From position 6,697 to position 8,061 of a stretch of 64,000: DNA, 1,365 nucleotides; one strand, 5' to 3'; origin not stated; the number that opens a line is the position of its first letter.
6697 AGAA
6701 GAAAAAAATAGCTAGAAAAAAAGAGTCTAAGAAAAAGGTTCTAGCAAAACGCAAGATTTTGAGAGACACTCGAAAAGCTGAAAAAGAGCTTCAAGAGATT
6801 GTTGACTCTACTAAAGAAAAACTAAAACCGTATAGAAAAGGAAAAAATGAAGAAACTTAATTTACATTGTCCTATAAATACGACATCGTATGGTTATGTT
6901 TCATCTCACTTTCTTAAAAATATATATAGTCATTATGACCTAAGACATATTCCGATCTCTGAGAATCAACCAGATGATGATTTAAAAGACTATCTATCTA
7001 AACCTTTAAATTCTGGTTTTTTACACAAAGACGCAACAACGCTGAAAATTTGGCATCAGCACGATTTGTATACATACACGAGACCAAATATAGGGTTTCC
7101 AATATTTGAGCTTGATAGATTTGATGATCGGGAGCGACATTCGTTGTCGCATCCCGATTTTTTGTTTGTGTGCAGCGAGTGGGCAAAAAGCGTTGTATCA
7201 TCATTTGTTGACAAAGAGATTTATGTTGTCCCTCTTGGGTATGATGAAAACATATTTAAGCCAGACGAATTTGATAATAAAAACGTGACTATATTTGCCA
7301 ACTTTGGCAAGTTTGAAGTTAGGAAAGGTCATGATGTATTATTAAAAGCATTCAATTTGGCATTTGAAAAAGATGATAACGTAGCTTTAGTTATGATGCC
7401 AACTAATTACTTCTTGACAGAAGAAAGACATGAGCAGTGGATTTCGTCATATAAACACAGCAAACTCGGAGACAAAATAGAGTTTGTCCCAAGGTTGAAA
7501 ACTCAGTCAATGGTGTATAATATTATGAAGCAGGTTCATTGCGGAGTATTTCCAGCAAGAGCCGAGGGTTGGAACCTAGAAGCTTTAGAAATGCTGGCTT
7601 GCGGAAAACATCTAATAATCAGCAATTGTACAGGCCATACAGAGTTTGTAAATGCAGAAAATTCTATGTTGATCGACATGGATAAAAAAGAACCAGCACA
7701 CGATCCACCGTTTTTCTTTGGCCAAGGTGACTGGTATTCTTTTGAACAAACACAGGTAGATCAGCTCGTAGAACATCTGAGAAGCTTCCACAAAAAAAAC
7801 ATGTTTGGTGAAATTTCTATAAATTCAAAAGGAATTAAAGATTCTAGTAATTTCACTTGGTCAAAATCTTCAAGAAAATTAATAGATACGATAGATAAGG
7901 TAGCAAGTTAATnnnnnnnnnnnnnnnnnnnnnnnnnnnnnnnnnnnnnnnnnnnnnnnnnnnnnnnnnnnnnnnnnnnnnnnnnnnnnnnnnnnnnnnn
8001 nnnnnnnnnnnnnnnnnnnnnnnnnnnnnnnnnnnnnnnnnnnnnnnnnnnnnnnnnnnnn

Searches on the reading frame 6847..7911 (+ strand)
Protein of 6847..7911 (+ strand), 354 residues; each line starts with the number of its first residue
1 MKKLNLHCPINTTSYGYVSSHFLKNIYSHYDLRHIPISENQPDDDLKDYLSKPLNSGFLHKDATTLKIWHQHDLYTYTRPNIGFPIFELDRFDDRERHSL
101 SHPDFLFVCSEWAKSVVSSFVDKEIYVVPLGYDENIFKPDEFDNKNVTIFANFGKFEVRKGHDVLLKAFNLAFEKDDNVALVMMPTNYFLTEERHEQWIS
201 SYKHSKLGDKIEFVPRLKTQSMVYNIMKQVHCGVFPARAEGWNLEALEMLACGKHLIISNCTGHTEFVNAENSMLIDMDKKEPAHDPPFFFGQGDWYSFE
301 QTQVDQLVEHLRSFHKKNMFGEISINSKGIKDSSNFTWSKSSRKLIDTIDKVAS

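Call 96: search_protein_families(library=phrogs, proteins=[window:6847-7911:+], max_evalue=0.00001)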
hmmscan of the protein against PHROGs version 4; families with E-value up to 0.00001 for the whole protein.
window:6847-7911:+ (354 aa): 1 family
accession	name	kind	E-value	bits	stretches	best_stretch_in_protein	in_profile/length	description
phrog_2170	-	moron, auxiliary metabolic gene and host takeover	7.8e-24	85.4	1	12-294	15-319/374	glycosyltransferase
